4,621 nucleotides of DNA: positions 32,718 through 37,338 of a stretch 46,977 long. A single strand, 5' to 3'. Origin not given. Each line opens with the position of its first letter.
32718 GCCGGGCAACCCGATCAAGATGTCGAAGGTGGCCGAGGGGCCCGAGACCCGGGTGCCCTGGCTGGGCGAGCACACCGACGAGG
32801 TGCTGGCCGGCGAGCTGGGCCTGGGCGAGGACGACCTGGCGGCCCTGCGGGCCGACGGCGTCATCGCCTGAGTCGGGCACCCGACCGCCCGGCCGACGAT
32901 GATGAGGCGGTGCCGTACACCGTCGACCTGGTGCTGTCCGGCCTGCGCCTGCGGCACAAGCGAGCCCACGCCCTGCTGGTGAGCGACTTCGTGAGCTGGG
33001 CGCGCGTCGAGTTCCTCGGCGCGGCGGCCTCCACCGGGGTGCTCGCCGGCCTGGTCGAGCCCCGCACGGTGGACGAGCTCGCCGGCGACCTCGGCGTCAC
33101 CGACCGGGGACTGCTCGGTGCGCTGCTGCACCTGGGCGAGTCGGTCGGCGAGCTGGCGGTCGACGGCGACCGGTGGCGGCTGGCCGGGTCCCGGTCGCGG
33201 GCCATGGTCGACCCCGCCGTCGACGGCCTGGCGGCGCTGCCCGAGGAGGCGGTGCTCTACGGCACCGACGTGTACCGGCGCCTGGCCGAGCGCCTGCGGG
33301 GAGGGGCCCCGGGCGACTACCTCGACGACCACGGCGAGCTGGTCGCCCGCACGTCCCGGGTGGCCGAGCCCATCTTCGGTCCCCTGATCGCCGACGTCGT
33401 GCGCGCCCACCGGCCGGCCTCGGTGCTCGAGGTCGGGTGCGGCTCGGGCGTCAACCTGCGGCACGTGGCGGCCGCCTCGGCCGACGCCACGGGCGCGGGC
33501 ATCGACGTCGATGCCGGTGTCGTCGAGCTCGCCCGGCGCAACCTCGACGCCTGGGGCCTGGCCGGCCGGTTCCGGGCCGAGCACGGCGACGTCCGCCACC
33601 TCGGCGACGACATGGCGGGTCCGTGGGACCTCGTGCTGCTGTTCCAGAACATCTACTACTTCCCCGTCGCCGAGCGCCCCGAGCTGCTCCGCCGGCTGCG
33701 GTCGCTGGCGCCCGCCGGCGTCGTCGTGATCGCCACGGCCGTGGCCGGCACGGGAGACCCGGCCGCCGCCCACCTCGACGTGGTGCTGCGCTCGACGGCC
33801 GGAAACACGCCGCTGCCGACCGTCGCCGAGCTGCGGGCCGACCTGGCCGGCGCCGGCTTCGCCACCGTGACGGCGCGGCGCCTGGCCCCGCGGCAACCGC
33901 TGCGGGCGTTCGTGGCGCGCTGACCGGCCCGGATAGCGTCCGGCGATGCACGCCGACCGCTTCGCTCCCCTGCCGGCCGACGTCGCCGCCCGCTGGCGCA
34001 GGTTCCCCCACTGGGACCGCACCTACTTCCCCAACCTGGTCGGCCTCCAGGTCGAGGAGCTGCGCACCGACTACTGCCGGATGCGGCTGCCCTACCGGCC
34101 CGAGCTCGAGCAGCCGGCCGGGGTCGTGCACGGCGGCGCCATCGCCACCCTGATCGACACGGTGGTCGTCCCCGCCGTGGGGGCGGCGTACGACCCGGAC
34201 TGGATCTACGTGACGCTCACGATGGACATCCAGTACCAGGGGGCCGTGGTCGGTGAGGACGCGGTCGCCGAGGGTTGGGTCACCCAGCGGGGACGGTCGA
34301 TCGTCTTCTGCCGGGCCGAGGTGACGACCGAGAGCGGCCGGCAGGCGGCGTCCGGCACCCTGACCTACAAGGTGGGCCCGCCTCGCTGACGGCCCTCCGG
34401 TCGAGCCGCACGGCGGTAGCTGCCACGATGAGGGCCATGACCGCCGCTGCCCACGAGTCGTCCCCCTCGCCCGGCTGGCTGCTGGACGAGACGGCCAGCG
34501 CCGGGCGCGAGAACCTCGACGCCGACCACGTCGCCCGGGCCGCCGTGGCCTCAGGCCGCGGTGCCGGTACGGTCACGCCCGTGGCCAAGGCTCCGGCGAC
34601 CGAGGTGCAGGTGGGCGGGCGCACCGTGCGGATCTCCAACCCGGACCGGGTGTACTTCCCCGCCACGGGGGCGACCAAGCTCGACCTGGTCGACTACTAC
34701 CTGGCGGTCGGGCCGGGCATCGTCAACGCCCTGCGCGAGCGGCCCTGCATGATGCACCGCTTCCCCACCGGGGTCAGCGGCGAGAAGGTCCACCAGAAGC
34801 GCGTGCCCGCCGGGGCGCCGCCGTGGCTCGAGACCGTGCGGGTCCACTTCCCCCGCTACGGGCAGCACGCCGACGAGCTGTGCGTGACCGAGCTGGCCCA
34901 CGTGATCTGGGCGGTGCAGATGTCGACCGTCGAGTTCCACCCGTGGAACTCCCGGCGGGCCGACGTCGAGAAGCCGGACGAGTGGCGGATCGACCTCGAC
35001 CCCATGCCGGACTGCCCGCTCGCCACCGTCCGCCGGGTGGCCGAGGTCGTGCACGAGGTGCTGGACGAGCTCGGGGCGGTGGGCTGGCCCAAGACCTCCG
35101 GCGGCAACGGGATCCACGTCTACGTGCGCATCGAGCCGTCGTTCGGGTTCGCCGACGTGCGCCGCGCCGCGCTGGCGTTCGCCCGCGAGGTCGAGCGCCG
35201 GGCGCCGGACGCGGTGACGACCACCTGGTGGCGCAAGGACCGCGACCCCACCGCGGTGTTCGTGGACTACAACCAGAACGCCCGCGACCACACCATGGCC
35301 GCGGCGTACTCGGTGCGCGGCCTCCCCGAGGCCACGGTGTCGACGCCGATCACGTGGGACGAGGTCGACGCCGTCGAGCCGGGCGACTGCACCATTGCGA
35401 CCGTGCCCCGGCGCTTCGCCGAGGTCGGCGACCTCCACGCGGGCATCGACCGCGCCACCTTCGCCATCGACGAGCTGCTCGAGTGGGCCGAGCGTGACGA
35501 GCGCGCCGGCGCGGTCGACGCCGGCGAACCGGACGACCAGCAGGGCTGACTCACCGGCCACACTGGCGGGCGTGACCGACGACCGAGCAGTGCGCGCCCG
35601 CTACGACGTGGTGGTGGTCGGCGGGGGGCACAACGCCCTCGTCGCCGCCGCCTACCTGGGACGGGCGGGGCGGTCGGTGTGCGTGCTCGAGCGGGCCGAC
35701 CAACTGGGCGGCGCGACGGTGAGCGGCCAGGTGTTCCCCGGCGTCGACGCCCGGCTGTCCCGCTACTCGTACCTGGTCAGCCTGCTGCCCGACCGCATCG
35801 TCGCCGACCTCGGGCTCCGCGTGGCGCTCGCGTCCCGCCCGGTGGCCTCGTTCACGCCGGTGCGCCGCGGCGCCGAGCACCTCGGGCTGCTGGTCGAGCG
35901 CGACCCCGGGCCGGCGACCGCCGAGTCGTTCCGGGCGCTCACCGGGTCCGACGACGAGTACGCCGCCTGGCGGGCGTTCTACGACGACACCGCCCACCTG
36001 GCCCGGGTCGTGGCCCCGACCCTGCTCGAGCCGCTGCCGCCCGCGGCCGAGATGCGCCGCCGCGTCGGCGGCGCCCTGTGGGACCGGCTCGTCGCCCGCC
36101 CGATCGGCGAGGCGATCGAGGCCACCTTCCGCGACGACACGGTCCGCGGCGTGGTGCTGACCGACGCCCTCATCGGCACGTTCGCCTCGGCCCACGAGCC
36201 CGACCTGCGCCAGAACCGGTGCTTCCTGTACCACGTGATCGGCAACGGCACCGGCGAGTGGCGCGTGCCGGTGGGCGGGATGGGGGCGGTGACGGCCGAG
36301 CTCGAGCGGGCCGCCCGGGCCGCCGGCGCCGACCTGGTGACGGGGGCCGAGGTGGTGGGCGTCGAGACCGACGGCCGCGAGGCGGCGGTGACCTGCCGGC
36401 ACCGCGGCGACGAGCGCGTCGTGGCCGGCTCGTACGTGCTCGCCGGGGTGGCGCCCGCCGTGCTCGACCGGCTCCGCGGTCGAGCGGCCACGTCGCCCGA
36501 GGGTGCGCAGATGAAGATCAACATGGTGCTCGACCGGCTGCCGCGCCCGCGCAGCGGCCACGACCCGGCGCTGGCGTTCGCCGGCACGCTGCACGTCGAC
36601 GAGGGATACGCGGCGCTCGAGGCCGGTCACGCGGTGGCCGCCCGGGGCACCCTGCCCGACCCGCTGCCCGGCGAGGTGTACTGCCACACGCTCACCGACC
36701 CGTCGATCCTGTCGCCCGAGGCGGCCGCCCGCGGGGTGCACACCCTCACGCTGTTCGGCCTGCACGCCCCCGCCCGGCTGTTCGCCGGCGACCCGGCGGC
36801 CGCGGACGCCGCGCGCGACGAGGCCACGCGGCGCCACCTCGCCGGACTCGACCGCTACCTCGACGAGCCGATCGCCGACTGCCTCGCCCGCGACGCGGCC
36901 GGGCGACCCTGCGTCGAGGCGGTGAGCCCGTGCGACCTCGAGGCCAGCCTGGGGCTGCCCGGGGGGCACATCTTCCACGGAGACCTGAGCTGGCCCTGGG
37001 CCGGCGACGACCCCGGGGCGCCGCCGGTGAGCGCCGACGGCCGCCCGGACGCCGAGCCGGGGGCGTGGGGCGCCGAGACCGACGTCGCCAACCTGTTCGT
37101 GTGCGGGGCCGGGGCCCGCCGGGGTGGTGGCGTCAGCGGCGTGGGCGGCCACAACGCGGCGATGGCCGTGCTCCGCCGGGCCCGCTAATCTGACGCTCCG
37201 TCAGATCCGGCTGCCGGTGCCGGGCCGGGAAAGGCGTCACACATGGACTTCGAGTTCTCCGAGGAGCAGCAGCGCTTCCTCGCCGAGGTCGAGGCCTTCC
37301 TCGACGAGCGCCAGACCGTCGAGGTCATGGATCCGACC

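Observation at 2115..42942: Seven copies of a 19-bp palindrome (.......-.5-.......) in front of catabolic operons spread over 40 kb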

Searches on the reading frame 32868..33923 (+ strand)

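Call 10: search_protein_families(library=pfam, proteins=[window:32868-33923:+])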
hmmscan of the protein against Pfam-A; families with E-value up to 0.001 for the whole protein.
window:32868-33923:+ (351 aa): 5 families
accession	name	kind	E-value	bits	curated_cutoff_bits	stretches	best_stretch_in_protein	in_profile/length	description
PF13649.12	Methyltransf_25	-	4.7e-13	50.1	27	1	186-280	1-92/97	Methyltransferase domain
PF13489.12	Methyltransf_23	-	1.1e-10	41.9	27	1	181-335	21-163/164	Methyltransferase domain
PF08242.18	Methyltransf_12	-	5.6e-10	40.3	30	1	187-282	1-93/98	Methyltransferase domain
PF13847.12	Methyltransf_31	-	5.3e-08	33.1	27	1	184-292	5-113/145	Methyltransferase domain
PF08241.18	Methyltransf_11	-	4.7e-07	30.8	21.2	1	187-288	1-95/95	Methyltransferase domain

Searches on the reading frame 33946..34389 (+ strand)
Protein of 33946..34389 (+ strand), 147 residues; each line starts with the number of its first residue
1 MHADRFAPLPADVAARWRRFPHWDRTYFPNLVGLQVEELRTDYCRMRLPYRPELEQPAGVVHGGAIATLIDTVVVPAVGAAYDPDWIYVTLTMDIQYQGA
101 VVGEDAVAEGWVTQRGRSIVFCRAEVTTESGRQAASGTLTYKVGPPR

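Call 10: search_protein_families(library=pfam, proteins=[window:33946-34389:+])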
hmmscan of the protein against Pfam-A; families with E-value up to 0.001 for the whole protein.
window:33946-34389:+ (147 aa): 3 families
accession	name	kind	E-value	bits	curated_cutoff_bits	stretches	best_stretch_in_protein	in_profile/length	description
PF03061.28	4HBT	-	4.7e-11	43.3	20.6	1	59-134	2-78/79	Thioesterase superfamily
PF14539.12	DUF4442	-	4.8e-07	30.5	25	1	32-140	19-129/132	Domain of unknown function (DUF4442)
PF13622.12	4HBT_3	-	0.00091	19.9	24.3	0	57-140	7-81/83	Acyl-CoA thioesterase N-terminal domain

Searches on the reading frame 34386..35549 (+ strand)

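Call 10: search_protein_families(library=pfam, proteins=[window:34386-35549:+])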
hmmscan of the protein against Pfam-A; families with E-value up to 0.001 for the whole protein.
window:34386-35549:+ (387 aa): 2 families
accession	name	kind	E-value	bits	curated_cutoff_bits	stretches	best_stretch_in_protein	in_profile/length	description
PF21686.3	LigD_Prim-Pol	-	1.5e-93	313.5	27.4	1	97-351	1-254/254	LigD, primase-polymerase domain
PF01896.25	DNA_primase_S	-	7.8e-13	49.5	26.8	1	202-324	3-163/163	DNA primase small subunit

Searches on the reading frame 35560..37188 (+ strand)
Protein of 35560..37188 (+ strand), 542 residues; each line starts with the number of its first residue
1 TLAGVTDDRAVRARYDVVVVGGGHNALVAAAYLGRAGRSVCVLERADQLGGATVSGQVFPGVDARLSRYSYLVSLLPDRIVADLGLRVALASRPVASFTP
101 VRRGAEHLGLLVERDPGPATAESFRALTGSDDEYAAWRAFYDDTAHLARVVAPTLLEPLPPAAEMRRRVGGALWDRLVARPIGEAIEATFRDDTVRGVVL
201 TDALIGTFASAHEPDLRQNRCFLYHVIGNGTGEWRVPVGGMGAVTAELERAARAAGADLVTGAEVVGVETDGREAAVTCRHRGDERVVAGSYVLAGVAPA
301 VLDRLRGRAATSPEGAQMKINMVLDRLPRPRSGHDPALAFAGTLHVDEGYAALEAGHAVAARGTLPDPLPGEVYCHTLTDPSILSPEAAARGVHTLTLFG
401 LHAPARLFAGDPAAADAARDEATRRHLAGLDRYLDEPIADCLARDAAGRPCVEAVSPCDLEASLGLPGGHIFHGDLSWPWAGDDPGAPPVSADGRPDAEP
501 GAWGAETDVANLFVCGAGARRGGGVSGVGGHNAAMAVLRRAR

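Call 10: search_protein_families(library=pfam, proteins=[window:35560-37188:+])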
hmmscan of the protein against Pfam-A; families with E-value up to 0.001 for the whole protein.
window:35560-37188:+ (542 aa): 9 families
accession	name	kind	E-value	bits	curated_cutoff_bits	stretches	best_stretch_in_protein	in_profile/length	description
PF12831.13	FAD_oxidored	-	9e-10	38.8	27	1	16-82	1-66/416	FAD dependent oxidoreductase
PF13450.12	NAD_binding_8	-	5.3e-09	36.7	21.9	1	19-62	1-43/68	NAD(P)-binding Rossmann-like domain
PF01266.30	DAO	-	6.4e-07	29.6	27.9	1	16-175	1-140/353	FAD dependent oxidoreductase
PF01593.30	Amino_oxidase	-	8.8e-07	29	19.8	0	230-303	192-260/443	Flavin containing amine oxidoreductase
PF07992.20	Pyr_redox_2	-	3.3e-06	27.2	26.1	0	15-50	1-178/291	Pyridine nucleotide-disulphide oxidoreductase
PF01946.23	Thi4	-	1.7e-05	24.6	26.2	1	13-60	16-65/235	Thi4 family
PF01494.25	FAD_binding_3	-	0.00011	22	22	0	15-47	2-34/349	FAD binding domain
PF00890.30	FAD_binding_2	-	0.00049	19.8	20.4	1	16-55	1-40/414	FAD binding domain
PF00070.33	Pyr_redox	-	0.0009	20.2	22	0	17-50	2-35/82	Pyridine nucleotide-disulphide oxidoreductase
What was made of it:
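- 31615..37188 (+): Target operon: CoA-transferase III, methyltransferase, 4HBT thioesterase, LigD-type primase-polymerase, FAD oxidoreductase. The genes are tightly packed. How far the transcript runs is inferred. call 10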
